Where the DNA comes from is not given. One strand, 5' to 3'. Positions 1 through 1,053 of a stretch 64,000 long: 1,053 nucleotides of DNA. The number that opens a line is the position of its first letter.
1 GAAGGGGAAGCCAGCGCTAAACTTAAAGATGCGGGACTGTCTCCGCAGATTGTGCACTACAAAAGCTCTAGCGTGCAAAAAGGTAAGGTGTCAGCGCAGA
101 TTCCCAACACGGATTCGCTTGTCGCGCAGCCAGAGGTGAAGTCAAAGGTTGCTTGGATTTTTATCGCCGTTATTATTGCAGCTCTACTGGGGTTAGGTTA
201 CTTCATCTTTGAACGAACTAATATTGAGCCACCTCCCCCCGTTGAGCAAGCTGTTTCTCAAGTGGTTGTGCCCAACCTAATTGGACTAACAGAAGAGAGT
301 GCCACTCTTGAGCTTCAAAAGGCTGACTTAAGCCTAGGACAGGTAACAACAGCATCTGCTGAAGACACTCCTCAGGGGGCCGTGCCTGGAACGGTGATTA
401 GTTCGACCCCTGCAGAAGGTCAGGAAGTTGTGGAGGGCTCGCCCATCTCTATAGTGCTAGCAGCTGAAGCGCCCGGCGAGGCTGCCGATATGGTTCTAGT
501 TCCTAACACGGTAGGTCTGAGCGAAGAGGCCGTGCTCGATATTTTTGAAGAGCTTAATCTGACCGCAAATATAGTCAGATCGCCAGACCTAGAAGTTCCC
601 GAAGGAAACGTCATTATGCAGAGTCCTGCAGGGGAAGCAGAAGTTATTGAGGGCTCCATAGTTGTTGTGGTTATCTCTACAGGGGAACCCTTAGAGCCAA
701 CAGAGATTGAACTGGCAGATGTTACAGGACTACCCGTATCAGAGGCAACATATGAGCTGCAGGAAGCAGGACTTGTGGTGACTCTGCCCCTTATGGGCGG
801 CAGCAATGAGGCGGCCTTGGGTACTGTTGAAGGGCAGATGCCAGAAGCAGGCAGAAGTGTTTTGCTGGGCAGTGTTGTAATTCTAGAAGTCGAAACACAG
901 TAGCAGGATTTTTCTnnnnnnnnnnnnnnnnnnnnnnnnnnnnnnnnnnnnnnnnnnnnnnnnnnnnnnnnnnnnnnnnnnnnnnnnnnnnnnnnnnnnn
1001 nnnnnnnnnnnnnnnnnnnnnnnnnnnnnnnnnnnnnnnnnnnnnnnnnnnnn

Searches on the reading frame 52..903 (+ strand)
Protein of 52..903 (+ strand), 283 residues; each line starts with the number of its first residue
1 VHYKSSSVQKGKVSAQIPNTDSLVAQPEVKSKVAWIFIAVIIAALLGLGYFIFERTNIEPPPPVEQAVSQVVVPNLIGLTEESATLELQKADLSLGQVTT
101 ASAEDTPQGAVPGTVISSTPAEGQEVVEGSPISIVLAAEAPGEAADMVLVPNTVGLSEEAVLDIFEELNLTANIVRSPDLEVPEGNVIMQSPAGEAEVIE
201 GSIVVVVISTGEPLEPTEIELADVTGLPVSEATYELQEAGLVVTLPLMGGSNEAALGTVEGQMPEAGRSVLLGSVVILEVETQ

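Call 14: search_protein_families(library=pfam, proteins=[window:52-903:+], max_evalue=0.00001)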
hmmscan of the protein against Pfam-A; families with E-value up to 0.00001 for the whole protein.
window:52-903:+ (283 aa): 1 family
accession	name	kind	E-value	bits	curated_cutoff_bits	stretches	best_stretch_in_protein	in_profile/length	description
PF03793.24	PASTA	-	8.3e-32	109.4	23.2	3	71-136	1-62/64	PASTA domain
